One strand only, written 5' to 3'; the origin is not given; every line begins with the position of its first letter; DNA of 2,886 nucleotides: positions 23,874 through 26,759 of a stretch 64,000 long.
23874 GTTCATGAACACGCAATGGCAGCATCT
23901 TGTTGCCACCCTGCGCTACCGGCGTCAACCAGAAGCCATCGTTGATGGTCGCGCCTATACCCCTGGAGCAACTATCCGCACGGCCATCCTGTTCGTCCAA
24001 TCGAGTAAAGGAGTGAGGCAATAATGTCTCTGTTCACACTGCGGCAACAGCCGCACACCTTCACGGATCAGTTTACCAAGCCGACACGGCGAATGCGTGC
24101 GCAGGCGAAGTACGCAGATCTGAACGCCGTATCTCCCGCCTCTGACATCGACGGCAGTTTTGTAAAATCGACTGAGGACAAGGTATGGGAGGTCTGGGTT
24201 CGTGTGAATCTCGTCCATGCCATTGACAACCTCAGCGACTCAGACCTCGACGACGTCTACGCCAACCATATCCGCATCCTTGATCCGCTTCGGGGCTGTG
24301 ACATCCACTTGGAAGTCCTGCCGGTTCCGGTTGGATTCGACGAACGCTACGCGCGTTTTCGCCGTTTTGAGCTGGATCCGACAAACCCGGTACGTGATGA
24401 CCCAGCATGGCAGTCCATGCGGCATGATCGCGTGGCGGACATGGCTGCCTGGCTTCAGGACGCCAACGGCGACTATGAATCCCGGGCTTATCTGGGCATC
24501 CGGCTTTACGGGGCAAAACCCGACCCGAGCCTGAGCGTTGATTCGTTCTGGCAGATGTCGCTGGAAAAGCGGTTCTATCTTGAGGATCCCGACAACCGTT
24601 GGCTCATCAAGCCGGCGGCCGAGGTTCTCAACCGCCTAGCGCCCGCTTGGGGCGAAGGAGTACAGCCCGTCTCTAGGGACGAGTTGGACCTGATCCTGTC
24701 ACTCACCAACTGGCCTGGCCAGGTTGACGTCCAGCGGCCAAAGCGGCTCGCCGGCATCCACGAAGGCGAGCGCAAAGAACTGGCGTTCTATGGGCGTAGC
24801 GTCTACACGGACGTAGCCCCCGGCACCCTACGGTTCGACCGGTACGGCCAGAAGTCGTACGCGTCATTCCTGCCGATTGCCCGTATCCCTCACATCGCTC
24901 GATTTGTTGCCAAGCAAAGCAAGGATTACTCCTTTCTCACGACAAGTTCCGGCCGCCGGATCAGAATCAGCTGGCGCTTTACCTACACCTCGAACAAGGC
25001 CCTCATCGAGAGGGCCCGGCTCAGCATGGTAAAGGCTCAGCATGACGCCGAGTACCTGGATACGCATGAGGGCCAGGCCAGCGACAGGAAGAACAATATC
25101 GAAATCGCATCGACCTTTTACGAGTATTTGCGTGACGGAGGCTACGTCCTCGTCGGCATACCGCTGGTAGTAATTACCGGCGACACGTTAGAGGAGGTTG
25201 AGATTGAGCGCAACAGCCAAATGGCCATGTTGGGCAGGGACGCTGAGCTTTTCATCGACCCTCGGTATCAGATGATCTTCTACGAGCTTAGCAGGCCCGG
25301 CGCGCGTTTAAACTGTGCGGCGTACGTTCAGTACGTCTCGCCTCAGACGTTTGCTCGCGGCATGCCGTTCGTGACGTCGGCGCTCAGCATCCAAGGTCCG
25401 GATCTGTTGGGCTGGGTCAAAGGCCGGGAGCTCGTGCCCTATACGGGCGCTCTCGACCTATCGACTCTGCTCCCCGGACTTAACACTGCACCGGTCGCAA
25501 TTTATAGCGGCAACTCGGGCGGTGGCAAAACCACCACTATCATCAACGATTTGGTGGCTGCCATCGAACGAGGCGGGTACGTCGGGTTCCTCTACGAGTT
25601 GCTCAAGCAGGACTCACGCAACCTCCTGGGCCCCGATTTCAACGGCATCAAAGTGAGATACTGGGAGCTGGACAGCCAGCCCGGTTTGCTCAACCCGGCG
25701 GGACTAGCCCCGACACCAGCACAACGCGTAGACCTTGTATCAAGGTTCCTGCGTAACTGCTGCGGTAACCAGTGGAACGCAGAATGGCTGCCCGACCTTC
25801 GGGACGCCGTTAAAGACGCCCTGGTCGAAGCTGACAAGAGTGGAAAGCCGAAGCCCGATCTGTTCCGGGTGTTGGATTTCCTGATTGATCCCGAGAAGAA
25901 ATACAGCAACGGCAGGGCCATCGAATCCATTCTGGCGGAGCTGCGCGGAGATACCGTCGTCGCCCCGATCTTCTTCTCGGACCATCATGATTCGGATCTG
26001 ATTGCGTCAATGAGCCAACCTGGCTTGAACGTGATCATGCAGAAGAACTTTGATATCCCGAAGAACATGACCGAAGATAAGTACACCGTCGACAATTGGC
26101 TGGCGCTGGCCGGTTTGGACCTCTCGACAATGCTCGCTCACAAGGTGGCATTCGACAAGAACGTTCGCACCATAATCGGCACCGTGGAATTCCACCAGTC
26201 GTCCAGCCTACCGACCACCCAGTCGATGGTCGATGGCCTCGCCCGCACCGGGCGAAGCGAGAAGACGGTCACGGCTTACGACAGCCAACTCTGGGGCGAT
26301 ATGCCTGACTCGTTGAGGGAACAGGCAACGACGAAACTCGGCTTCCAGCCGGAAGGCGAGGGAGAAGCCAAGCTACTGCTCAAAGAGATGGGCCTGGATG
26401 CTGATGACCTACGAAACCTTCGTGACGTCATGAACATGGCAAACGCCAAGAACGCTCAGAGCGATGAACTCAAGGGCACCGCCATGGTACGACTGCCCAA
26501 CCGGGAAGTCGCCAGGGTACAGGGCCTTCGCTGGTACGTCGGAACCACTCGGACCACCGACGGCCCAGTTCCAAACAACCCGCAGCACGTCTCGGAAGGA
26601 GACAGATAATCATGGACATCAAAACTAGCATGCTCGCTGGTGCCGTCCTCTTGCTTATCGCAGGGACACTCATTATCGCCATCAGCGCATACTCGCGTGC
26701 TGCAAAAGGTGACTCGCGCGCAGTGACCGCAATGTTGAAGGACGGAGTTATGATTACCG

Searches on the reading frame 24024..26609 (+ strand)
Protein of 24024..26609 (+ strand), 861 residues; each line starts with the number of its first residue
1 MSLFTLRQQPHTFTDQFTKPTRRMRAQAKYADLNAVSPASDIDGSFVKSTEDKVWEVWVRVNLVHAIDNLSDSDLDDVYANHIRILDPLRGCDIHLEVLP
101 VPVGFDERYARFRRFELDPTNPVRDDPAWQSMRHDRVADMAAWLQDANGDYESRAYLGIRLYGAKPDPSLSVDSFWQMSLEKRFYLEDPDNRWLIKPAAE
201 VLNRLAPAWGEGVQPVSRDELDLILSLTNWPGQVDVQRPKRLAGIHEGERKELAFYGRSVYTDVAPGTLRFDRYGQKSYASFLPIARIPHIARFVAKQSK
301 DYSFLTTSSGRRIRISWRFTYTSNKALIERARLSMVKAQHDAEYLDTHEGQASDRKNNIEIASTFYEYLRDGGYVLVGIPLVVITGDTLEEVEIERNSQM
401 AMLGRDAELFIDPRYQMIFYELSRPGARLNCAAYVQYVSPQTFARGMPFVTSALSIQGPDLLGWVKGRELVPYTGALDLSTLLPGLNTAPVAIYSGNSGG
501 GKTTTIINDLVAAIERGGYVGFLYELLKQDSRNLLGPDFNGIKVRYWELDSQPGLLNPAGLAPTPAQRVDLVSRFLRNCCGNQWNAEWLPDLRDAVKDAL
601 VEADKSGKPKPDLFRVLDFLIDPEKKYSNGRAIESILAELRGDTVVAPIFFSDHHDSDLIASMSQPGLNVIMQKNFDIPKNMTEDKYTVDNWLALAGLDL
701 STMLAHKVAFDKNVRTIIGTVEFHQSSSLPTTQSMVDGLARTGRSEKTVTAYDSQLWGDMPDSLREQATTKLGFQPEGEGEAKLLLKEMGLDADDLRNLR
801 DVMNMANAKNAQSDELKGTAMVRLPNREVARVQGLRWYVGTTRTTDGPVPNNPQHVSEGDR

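Call 61: search_protein_families(library=pfam, proteins=[window:24024-26609:+], max_evalue=0.001)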
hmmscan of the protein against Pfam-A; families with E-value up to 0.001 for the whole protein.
window:24024-26609:+ (861 aa): 1 family
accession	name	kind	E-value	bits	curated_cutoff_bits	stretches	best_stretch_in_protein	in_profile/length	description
PF12846.13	AAA_10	-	1.6e-09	37.7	27.5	1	495-807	27-334/362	AAA-like domain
